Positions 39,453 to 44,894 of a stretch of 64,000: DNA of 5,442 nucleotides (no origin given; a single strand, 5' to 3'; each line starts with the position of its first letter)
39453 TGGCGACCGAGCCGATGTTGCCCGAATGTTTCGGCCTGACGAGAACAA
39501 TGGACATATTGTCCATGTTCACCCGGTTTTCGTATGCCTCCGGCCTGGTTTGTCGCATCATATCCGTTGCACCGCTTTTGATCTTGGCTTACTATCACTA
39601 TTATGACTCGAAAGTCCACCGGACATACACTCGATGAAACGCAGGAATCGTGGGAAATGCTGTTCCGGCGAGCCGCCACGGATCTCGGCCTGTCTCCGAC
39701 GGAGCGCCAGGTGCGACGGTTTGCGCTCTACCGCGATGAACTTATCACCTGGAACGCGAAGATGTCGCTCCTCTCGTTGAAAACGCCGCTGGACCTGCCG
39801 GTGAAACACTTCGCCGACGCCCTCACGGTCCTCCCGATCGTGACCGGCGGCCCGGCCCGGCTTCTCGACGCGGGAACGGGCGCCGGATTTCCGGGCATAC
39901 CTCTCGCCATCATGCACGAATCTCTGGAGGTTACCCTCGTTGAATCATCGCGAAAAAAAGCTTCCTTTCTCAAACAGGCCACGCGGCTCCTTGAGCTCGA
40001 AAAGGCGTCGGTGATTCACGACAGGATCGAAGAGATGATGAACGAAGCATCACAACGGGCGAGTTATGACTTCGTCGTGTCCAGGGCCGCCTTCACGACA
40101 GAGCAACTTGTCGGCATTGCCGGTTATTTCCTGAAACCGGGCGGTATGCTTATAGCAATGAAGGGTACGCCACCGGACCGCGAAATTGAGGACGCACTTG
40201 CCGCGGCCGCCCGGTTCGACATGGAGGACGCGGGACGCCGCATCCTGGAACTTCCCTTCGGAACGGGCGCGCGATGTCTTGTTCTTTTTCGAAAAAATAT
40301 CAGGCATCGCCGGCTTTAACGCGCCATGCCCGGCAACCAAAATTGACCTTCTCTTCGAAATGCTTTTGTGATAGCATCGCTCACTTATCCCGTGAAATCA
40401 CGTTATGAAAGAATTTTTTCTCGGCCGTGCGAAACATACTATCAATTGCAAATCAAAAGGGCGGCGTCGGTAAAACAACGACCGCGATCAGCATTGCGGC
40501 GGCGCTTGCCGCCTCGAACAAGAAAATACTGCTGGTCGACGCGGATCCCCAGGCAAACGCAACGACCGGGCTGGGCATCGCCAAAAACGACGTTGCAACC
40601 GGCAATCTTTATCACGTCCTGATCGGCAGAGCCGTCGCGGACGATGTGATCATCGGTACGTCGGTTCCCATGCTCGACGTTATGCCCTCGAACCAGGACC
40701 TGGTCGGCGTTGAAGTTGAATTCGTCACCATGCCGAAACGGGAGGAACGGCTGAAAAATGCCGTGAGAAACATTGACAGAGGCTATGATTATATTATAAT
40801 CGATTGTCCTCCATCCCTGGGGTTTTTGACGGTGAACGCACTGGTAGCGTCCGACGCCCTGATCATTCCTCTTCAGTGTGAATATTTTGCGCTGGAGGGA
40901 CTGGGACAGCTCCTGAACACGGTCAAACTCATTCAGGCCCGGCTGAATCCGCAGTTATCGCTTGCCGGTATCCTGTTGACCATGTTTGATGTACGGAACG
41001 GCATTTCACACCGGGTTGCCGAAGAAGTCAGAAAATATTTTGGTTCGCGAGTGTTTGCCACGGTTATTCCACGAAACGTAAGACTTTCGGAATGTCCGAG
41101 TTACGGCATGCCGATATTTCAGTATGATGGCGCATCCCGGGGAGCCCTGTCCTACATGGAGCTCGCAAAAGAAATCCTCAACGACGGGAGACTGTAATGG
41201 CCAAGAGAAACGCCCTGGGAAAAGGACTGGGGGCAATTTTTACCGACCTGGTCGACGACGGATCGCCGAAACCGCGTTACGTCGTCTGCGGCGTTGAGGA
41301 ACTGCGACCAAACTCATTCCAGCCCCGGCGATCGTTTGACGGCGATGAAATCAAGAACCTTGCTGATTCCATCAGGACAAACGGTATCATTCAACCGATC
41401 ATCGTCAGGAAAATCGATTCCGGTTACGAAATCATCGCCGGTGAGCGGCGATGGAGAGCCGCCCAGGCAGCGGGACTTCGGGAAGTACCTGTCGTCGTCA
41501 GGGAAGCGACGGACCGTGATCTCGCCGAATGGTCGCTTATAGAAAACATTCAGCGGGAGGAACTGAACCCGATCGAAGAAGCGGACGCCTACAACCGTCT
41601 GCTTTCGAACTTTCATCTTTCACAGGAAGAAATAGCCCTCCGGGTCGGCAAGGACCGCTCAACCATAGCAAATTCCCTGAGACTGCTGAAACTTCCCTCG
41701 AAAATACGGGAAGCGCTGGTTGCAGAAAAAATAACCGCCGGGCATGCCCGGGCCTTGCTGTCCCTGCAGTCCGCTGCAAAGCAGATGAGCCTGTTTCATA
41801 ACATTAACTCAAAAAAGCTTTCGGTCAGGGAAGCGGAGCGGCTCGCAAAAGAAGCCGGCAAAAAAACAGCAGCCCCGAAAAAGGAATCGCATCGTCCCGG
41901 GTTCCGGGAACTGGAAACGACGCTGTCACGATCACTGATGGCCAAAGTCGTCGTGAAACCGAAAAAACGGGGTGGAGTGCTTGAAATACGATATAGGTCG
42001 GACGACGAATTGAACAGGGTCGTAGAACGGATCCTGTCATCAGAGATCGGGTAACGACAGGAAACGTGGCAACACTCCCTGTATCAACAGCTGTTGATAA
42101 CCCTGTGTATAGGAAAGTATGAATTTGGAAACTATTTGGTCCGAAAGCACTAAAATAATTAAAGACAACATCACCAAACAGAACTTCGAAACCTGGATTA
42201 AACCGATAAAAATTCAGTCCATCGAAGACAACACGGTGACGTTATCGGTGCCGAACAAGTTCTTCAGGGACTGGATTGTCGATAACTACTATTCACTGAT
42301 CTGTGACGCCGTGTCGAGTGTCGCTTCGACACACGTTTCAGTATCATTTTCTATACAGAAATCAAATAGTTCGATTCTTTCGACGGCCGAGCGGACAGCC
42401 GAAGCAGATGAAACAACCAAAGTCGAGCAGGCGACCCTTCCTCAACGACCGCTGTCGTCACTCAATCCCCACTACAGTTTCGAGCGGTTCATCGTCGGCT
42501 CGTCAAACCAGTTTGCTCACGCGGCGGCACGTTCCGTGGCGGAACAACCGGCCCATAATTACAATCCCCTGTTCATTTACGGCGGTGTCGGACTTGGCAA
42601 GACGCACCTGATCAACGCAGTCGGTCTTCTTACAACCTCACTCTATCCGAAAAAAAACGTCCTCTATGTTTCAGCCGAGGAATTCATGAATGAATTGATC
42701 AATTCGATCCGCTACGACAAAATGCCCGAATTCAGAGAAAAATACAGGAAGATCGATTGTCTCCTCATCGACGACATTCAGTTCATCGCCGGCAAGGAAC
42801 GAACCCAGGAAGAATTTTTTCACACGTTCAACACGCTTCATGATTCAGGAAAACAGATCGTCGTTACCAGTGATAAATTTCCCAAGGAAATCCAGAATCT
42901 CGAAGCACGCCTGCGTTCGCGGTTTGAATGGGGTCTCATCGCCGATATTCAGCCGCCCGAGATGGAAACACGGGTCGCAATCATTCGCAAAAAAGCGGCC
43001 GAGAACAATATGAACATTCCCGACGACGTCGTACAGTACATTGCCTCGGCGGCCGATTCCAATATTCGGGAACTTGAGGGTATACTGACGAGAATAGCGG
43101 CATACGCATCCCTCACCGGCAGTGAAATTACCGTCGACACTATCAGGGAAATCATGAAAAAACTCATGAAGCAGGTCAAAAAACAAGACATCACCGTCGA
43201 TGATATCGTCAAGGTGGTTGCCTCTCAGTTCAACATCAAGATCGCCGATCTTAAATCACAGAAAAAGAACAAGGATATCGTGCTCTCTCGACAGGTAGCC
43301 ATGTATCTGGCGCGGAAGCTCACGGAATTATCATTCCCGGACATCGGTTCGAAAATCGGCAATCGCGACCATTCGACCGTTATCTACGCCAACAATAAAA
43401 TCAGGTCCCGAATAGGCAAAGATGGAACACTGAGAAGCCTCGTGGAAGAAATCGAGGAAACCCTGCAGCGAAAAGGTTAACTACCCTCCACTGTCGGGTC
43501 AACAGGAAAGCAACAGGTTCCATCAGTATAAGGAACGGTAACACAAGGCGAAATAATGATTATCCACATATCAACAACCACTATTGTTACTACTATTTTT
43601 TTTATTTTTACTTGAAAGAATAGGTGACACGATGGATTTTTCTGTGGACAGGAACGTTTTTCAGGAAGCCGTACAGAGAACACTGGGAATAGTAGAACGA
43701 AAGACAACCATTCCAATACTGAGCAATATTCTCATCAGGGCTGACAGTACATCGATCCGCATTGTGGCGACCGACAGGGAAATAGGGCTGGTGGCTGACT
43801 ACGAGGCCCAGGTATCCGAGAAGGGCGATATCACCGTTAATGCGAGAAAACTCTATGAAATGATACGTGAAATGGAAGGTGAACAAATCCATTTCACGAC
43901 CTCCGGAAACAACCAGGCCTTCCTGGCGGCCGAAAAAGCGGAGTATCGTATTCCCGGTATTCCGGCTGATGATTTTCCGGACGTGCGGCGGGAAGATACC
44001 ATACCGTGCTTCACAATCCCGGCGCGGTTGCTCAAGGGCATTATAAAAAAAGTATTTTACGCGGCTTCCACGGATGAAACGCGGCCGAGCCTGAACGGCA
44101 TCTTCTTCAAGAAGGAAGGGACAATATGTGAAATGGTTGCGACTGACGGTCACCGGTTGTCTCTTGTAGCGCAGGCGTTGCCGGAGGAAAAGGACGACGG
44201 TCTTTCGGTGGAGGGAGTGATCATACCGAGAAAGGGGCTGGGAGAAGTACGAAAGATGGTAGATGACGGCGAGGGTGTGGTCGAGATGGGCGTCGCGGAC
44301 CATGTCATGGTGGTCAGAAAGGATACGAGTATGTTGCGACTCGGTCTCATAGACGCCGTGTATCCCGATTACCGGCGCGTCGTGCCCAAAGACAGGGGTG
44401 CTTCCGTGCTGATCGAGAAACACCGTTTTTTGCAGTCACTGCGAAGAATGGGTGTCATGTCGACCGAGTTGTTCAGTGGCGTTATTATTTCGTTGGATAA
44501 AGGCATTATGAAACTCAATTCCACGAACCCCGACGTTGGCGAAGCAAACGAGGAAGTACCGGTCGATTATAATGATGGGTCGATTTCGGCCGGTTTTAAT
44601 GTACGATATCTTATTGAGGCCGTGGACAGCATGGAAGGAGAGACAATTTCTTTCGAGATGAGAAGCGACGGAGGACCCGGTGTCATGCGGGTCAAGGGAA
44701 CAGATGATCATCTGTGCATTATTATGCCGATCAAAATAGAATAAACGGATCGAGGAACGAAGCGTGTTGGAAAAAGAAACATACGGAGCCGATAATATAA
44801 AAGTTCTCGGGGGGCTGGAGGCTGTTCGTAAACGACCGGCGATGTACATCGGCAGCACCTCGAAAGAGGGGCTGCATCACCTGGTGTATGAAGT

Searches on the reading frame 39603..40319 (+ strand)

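Call 50: search_protein_families(library=ncbifam, proteins=[window:39603-40319:+], max_evalue=1e-30)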
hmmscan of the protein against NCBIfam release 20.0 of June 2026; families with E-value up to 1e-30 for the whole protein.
window:39603-40319:+ (238 aa): 1 family
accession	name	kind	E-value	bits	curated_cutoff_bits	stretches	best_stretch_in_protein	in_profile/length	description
TIGR00138.1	rsmG_gidB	equivalog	4.7e-40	137.2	99.5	1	41-202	2-159/183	16S rRNA (guanine(527)-N(7))-methyltransferase RsmG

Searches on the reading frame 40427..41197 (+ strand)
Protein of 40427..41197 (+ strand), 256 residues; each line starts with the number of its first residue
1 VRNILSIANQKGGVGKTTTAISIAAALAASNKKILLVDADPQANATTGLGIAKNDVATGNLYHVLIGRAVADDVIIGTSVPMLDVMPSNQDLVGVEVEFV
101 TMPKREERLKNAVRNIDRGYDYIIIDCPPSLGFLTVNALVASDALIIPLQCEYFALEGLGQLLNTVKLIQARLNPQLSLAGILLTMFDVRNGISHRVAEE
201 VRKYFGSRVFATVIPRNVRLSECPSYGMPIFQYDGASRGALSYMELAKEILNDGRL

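Call 50: search_protein_families(library=ncbifam, proteins=[window:40427-41197:+], max_evalue=1e-30)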
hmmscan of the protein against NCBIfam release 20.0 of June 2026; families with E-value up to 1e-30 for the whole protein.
window:40427-41197:+ (256 aa): 1 family
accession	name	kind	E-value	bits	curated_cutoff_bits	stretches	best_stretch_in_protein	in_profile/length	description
NF041546.1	ParA_partition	equivalog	5.1e-32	111.1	180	0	4-50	1-47/203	ParA family partition ATPase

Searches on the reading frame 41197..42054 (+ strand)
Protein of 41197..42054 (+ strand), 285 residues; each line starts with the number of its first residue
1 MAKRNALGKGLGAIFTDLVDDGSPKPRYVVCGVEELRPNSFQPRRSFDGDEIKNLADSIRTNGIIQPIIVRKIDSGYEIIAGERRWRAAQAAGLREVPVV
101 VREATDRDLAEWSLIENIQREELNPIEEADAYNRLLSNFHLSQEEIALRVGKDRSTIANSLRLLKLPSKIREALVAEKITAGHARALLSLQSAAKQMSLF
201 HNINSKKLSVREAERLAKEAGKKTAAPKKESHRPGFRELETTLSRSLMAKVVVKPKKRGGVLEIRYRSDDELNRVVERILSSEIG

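Call 50: search_protein_families(library=ncbifam, proteins=[window:41197-42054:+], max_evalue=1e-30)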
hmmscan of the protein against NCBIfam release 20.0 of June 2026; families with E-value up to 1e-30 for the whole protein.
window:41197-42054:+ (285 aa): 3 families
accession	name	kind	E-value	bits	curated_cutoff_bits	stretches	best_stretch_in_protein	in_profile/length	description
TIGR04285.1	nucleoid_noc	exception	6.2e-78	261.7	315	1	33-259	7-233/255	nucleoid occlusion protein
TIGR00180.1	parB_part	domain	9e-59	198.3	58.45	1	29-203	6-185/186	ParB/RepB/Spo0J family partition protein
TIGR03734.1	PRTRC_parB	hypoth_equivalog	8.8e-41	140.1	278.6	1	40-220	5-189/555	PRTRC system ParB family protein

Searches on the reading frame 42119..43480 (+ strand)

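Call 50: search_protein_families(library=ncbifam, proteins=[window:42119-43480:+], max_evalue=1e-30)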
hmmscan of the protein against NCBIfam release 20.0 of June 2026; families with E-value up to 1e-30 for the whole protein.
window:42119-43480:+ (453 aa): 4 families
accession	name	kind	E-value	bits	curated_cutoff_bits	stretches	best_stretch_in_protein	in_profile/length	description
TIGR00362.1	DnaA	equivalog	5.4e-172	572.8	343.9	1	7-449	1-437/437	chromosomal replication initiator protein DnaA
NF001154.0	PRK00149.3-3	equivalog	1.4e-103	347.4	410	1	12-450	16-459/462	chromosomal replication initiator protein DnaA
NF009087.0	PRK12422.1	equivalog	8.7e-76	255.9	657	1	7-449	4-443/455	chromosomal replication initiator protein DnaA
TIGR03420.1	DnaA_homol_Hda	equivalog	7.3e-36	123.8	194.8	1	115-347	8-226/226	DnaA regulatory inactivator Hda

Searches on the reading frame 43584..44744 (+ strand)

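Call 50: search_protein_families(library=ncbifam, proteins=[window:43584-44744:+], max_evalue=1e-30)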
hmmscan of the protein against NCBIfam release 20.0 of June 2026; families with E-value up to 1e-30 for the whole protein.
window:43584-44744:+ (386 aa): 2 families
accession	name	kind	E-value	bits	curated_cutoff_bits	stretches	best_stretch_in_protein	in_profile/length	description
TIGR00663.1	dnan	equivalog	4.2e-81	272.7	137.65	1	17-384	1-366/367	DNA polymerase III subunit beta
NF004184.0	PRK05643.3-2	equivalog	1.9e-33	116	443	1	17-384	1-374/375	DNA polymerase III subunit beta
